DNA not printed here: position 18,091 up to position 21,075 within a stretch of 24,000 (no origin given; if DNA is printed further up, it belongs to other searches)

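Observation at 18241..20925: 894-aa PHP phosphoesterase :: SMC/Rad50-like ABC ATPase fusion as a single-gene defence candidate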

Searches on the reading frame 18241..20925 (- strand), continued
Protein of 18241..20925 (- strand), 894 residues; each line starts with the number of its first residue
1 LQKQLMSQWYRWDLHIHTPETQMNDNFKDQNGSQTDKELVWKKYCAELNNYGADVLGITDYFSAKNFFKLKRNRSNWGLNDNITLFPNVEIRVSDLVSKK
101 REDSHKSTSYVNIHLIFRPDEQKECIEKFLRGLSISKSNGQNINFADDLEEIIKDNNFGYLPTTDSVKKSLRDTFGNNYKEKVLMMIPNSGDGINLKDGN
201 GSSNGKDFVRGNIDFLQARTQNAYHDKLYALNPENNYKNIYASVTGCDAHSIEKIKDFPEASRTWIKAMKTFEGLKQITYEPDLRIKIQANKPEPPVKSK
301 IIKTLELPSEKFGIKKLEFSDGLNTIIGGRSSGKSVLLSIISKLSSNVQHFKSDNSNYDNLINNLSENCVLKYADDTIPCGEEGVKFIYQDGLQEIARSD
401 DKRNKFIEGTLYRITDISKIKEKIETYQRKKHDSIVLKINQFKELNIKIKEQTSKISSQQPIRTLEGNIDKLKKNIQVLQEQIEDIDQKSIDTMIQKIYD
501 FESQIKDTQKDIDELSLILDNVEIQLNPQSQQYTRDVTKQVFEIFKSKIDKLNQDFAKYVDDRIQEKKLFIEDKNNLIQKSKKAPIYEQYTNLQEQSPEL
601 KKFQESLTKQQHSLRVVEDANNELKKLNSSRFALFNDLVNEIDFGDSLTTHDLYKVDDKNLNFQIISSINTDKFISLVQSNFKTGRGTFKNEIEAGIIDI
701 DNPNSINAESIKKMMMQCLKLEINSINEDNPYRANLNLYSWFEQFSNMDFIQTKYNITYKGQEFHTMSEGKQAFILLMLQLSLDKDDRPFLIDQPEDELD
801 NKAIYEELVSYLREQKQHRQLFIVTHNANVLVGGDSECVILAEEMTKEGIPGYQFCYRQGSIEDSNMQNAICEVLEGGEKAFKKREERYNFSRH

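Call 31: search_solved_structures(query=A1, max_evalue=1, show_alignments=3)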
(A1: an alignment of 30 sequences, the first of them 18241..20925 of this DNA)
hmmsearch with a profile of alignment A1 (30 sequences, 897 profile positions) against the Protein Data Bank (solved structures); distinct sequences matched with E-value up to 1: 62 (the best 60 are shown).
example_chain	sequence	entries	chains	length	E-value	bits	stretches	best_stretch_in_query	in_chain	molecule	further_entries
7ylm_A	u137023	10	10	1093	7.6e-09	37.7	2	278-705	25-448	Structural maintenance of chromosomes protein 5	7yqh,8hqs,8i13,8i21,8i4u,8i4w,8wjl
7qcd_A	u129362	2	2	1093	8.6e-09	37.5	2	278-705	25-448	Structural maintenance of chromosomes protein 5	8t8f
7tve_E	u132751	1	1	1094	8.7e-09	37.5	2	278-705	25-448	Structural maintenance of chromosomes protein 5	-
8i4v_A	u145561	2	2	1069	1.5e-08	36.7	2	279-706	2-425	Structural maintenance of chromosomes protein 5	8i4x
8v46_A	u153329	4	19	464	4e-06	28.7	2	641-822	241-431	AriA antitoxin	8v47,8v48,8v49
8v45_A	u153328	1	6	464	7.4e-05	24.5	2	294-340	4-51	AriA antitoxin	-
8ux9_B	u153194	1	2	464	7.6e-05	24.4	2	641-822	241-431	AriA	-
3qkr_A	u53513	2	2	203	0.00014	23.6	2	299-335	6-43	DNA double-strand break repair rad50 ATPase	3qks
1ii8_A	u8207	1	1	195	0.00024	22.8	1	299-335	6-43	Rad50 ABC-ATPase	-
3qkt_A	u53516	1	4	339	0.0011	20.7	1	299-335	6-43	DNA double-strand break repair rad50 ATPase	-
4nck_A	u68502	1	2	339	0.0011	20.7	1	299-335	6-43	DNA double-strand break repair Rad50 ATPase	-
4nch_A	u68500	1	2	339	0.0011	20.7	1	299-335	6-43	DNA double-strand break repair Rad50 ATPase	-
4nci_A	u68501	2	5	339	0.0011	20.7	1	299-335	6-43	DNA double-strand break repair Rad50 ATPase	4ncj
9y5h_B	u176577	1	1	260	0.0012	20.4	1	383-587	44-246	sc-t-SNARE-diff-#3.3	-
7zr2_A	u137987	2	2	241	0.0025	19.4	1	397-577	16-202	Spike protein S2',Chimeric protein mimic of SARS-CoV-2 Spike HR1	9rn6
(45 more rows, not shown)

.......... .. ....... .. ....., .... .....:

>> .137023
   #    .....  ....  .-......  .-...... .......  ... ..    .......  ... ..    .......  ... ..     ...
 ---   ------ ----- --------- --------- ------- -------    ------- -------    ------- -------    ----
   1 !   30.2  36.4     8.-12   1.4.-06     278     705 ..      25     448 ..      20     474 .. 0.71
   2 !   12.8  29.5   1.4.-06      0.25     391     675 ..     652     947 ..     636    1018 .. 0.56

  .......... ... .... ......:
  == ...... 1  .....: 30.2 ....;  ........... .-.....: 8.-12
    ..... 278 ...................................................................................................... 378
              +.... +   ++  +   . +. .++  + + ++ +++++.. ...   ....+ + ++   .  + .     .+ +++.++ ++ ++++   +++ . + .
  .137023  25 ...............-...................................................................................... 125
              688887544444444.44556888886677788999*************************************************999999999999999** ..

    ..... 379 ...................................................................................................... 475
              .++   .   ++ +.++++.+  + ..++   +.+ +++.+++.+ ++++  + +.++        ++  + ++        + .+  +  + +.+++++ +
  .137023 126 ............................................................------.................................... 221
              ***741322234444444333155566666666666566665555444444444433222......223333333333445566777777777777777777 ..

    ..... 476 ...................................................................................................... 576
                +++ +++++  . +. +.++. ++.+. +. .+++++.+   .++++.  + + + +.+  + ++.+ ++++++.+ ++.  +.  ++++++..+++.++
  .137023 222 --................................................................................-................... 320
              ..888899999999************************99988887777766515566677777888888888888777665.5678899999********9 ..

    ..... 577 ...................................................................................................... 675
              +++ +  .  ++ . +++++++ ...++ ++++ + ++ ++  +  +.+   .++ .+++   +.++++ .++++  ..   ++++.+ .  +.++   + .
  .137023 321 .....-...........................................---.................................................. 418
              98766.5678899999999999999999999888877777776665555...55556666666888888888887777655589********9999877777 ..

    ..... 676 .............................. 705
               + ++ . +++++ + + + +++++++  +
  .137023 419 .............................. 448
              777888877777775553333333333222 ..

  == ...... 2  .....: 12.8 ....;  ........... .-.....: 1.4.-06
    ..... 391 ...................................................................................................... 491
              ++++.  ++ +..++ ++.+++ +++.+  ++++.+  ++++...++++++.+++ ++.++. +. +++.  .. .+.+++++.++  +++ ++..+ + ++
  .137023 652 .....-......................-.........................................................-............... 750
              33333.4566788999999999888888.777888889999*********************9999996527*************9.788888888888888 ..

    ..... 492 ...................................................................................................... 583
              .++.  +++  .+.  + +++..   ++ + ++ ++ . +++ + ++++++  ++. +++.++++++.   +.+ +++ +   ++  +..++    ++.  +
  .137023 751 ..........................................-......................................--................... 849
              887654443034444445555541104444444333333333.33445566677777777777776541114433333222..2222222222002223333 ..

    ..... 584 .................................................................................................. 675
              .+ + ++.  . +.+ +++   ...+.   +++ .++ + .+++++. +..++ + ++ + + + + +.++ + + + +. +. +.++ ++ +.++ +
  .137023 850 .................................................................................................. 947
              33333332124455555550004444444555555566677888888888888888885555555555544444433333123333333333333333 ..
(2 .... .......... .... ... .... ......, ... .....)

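Call 32: find_related_loci(query=A1, collection=genome_contigs, flank=8000)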
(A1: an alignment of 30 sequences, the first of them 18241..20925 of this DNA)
Query A1 (894 aa) in genome_contigs; peptide patterns used: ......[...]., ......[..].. (x = any residue, [..] = any of these).
600 stretches matched a pattern (row limit reached: there are more); 574 encode a relative of the query (tblastn E <= 1e-3); the best 80 are kept; 80 distinct loci.
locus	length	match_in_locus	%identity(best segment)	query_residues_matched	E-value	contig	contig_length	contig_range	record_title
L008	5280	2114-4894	27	7-892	5e-81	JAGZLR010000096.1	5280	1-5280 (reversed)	MAG: Clostridiales bacterium isolate L3_128_000G1_dasL3_128_000G1_metabat.metabat.82 L3_128_000G1_scaffold_10761, whole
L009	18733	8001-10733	28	7-891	9e-75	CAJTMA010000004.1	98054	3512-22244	MAG TPA_asm: uncultured Alphaproteobacteria bacterium isolate MGBC104355 genome assembly, contig: MGBC104355.4, whole ge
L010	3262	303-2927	27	7-889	3e-74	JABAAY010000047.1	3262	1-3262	MAG: Mycoplasmatales bacterium isolate bin29s NODE_47_length_3262_cov_4.131899, whole genome shotgun sequence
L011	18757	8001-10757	27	7-891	5e-65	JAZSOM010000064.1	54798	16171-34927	MAG: Acutalibacteraceae bacterium isolate T1900044549_TS20190015.MAGScoT_cleanbin_000017 SGB_186_k141_2142861, whole gen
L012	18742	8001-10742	27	7-891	4e-64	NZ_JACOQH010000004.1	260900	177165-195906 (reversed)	Roseburia yibonii strain BX0805 DNA.637_ctg0004, whole genome shotgun sequence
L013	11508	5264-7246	28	243-893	2e-63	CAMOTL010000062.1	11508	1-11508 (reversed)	MAG: uncultured Treponema sp. isolate SRR873601_bin.179_metaWRAP_v1.3_MAG genome assembly, contig: NODE_17543_length_115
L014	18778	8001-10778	25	7-889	3e-59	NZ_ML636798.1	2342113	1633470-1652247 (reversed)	Cognatiluteimonas lumbrici strain 1.1416 NODE_1, whole genome shotgun sequence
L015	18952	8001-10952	27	7-891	4e-58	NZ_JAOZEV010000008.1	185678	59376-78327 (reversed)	Flavobacterium frigoritolerans strain LS1R47 1.11577_8, whole genome shotgun sequence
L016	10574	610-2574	28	248-893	1e-56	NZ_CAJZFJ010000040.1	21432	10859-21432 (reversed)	MAG: uncultured Porphyromonas sp. isolate SRR2034640_bin.3_metaWRAP_v1.1_MAG, whole genome shotgun sequence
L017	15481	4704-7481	25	7-894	3e-56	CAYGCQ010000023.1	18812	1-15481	MAG TPA_asm: uncultured Pseudomonadales bacterium isolate ERP113451_co1_16 genome assembly, contig: NODE_3404_length_188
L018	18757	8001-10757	25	7-892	4e-66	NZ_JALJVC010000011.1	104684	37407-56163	Acinetobacter lwoffii strain P134B contig00011, whole genome shotgun sequence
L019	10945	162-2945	26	7-892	6e-55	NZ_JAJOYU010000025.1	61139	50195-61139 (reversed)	Rheinheimera soli strain BD-d46 25, whole genome shotgun sequence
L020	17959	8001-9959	27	244-889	3e-55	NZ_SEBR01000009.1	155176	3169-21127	MAG: Flavobacterium sp. isolate PMG_227 scaffold_140, whole genome shotgun sequence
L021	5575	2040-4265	27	174-893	7e-55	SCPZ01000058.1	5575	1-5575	MAG: Methylobacter sp. isolate DP16D_bin.19 DP16D_bin.19-45159, whole genome shotgun sequence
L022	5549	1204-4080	26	7-889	4e-54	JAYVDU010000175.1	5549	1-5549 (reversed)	MAG: Bacteroidota bacterium isolate GL34_UP_concoct_161_sub GL34_UP_concoct_161_sub_174, whole genome shotgun sequence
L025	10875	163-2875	26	7-893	2e-68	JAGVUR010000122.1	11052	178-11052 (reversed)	MAG: Verrucomicrobia bacterium isolate WAS_Bin_30 WAS_Bin_30_scaffold_3687, whole genome shotgun sequence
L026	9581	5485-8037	25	7-889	2e-48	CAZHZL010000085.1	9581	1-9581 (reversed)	MAG TPA_asm: uncultured Oscillospiraceae bacterium isolate SRP315200_co1_221 genome assembly, contig: NODE_16256_length_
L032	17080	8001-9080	29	7-342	3e-38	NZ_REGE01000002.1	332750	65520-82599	Corynebacterium macginleyi strain CCUG 32361 CCUG32361_2, whole genome shotgun sequence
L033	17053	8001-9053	32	7-338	1e-37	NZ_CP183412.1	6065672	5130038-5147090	Mucilaginibacter sp. NFX135 chromosome, complete genome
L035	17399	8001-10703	26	7-891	2e-65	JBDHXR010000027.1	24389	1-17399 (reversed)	MAG: Fluviicola sp. isolate AS-MICRO-3CA.321 NODE_8726_length_24389_cov_4.245673, whole genome shotgun sequence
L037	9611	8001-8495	43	740-889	4e-34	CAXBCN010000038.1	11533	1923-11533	MAG TPA_asm: uncultured Cellulophaga sp. isolate ERR2762101_binner12_Refined_2 genome assembly, contig: ERZ3422273.2895,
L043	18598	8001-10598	24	7-891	2e-32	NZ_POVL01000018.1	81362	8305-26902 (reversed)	Enterobacter sichuanensis strain WCHECL1597 18, whole genome shotgun sequence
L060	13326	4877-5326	46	736-891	3e-29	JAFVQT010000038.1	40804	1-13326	MAG: Clostridia bacterium isolate RGIG5309 Sheep_Colon-2__c512751, whole genome shotgun sequence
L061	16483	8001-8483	39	749-892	2e-29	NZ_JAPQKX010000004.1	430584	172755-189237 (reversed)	Pectobacterium jejuense strain 13-115 NODE_4_length_430584_cov_35.826681, whole genome shotgun sequence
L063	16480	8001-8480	40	749-891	7e-29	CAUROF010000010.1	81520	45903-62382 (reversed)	MAG TPA_asm: uncultured Fusobacterium sp. isolate ERR9968906_bin.3_MetaWRAP_v1.3_MAG genome assembly, contig: ERZ2161587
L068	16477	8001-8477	42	749-891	3e-28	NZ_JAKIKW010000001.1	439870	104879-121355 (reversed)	Shewanella gelidimarina strain ATCC 700752 contig00001, whole genome shotgun sequence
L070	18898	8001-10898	41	7-891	2e-28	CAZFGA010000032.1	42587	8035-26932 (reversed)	MAG TPA_asm: uncultured Flavobacterium sp. isolate SRP199154_co1_77 genome assembly, contig: NODE_200_length_42587_cov_9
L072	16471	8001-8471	42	755-893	6e-28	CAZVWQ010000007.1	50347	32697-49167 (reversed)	MAG TPA_asm: uncultured Candidatus Saccharibacteria bacterium isolate SRP141376_co3_356 genome assembly, contig: NODE_16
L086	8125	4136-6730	24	7-891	1e-26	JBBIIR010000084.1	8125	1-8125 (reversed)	MAG: Hydrogenophilales bacterium isolate SIF170217_bin_143 NODE_2430_length_8125_cov_4.25119, whole genome shotgun seque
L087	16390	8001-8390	43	759-894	1e-26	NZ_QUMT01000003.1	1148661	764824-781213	Roseateles depolymerans strain DSM 11813 Ga0244525_103, whole genome shotgun sequence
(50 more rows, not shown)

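Call 38: search_protein_families(library=ncbifam, proteins=[L061:5526-8486:+, L068:5673-8483:+, L087:5442-8393:+, L063:5607-8483:+, L072:5499-8477:+, L032:7872-10832:+, L033:7974-10868:+, L043:8001-10598:+, L037:5919-8507:+, L060:2666-5335:+], max_evalue=1e-10)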
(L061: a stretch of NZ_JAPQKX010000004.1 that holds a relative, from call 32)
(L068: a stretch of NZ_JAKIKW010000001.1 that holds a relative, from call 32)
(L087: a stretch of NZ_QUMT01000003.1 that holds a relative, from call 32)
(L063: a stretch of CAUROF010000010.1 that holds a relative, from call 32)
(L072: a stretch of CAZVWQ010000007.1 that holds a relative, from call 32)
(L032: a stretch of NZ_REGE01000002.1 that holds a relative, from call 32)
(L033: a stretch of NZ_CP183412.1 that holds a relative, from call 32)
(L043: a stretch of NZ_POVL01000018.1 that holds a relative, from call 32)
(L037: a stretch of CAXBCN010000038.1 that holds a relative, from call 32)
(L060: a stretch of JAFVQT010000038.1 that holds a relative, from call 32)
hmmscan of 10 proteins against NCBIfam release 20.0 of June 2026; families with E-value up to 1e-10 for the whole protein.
L061:5526-8486:+ (986 aa): 3 families
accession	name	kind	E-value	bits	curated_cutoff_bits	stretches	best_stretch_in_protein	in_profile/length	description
NF045780.1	TrlF_fam_ATP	equivalog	1.5e-190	636.2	350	1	4-984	1-944/944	TrlF family AAA-like ATPase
NF045781.1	Spaf1101_AAA_ATP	equivalog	3.1e-27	95.4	475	1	784-920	647-791/836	Spaf_1101 family AAA-like ATPase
NF042955.1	Ppl_antiphage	equivalog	2.8e-24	85.1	1000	1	270-921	189-842/882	anti-phage protein Ppl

L068:5673-8483:+ (936 aa): 3 families
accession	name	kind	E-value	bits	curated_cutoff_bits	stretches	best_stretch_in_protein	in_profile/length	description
NF045780.1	TrlF_fam_ATP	equivalog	1.6e-174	583.2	350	1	6-934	1-944/944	TrlF family AAA-like ATPase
NF045781.1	Spaf1101_AAA_ATP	equivalog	1e-34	120.1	475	1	575-877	486-797/836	Spaf_1101 family AAA-like ATPase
NF042955.1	Ppl_antiphage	equivalog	1.1e-23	83.2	1000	1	451-929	413-878/882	anti-phage protein Ppl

L087:5442-8393:+ (983 aa): 4 families
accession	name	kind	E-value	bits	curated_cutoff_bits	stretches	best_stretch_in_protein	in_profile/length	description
NF045780.1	TrlF_fam_ATP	equivalog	1.3e-147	494.1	350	1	99-979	2-944/944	TrlF family AAA-like ATPase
NF045781.1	Spaf1101_AAA_ATP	equivalog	6.3e-61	206.8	475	2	856-978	706-832/836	Spaf_1101 family AAA-like ATPase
NF042955.1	Ppl_antiphage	equivalog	1.9e-39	135.3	1000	1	856-974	761-878/882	anti-phage protein Ppl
NF038032.1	CehA_McbA_metalo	domain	6.8e-13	48.7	80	1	102-182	2-78/315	CehA/McbA family metallohydrolase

L063:5607-8483:+ (958 aa): 3 families
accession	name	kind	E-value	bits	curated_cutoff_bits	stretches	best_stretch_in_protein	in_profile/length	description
NF045780.1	TrlF_fam_ATP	equivalog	1.8e-166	556.5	350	1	8-957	2-944/944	TrlF family AAA-like ATPase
NF045781.1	Spaf1101_AAA_ATP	equivalog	3.9e-33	114.9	475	1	513-899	408-797/836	Spaf_1101 family AAA-like ATPase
NF042955.1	Ppl_antiphage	equivalog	1.6e-30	105.8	1000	1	252-953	187-879/882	anti-phage protein Ppl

L072:5499-8477:+ (992 aa): 3 families
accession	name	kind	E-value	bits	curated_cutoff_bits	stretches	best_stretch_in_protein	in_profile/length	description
NF045780.1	TrlF_fam_ATP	equivalog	3.4e-159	532.5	350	1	13-987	1-943/944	TrlF family AAA-like ATPase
NF045781.1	Spaf1101_AAA_ATP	equivalog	1.4e-34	119.7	475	1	637-988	482-833/836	Spaf_1101 family AAA-like ATPase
NF042955.1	Ppl_antiphage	equivalog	3.4e-23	81.6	1000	1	834-983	751-878/882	anti-phage protein Ppl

L032:7872-10832:+ (986 aa): 3 families
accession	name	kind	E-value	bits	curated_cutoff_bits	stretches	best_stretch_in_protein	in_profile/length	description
NF045780.1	TrlF_fam_ATP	equivalog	6.8e-148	495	350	1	42-985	1-944/944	TrlF family AAA-like ATPase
NF045781.1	Spaf1101_AAA_ATP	equivalog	7.3e-31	107.4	475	1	852-985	717-833/836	Spaf_1101 family AAA-like ATPase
NF042955.1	Ppl_antiphage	equivalog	2.8e-24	85.1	1000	1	847-924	767-842/882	anti-phage protein Ppl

L033:7974-10868:+ (964 aa): 3 families
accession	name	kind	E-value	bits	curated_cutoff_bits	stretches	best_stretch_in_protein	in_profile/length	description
NF045780.1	TrlF_fam_ATP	equivalog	3e-161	539.3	350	1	8-961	1-943/944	TrlF family AAA-like ATPase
NF045781.1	Spaf1101_AAA_ATP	equivalog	2.8e-24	85.6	475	1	631-901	523-794/836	Spaf_1101 family AAA-like ATPase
NF042955.1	Ppl_antiphage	equivalog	1.8e-18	65.9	1000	1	817-957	762-878/882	anti-phage protein Ppl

L043:8001-10598:+ (866 aa): 3 families
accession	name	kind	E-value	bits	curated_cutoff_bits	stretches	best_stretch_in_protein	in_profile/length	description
NF045780.1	TrlF_fam_ATP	equivalog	6.2e-177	591.1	350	1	1-865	3-944/944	TrlF family AAA-like ATPase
NF045781.1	Spaf1101_AAA_ATP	equivalog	7.1e-54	183.5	475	2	744-865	707-833/836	Spaf_1101 family AAA-like ATPase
NF042955.1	Ppl_antiphage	equivalog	4.3e-49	167.3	1000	2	1-624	2-613/882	anti-phage protein Ppl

L037:5919-8507:+ (862 aa): 3 families
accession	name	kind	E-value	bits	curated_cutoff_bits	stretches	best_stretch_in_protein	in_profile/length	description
NF045780.1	TrlF_fam_ATP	equivalog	5e-161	538.5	350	1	6-859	1-943/944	TrlF family AAA-like ATPase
NF045781.1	Spaf1101_AAA_ATP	equivalog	1.2e-39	136.5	475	1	713-860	705-833/836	Spaf_1101 family AAA-like ATPase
NF042955.1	Ppl_antiphage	equivalog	3.9e-29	101.2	1000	2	719-855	765-878/882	anti-phage protein Ppl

L060:2666-5335:+ (889 aa): 3 families
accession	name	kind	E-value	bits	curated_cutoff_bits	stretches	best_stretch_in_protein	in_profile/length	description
NF045780.1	TrlF_fam_ATP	equivalog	1.5e-141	474.1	350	1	2-886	1-944/944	TrlF family AAA-like ATPase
NF045781.1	Spaf1101_AAA_ATP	equivalog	5.5e-52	177.3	475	2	537-886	477-833/836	Spaf_1101 family AAA-like ATPase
NF042955.1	Ppl_antiphage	equivalog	6e-41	140.3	1000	2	747-884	748-881/882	anti-phage protein Ppl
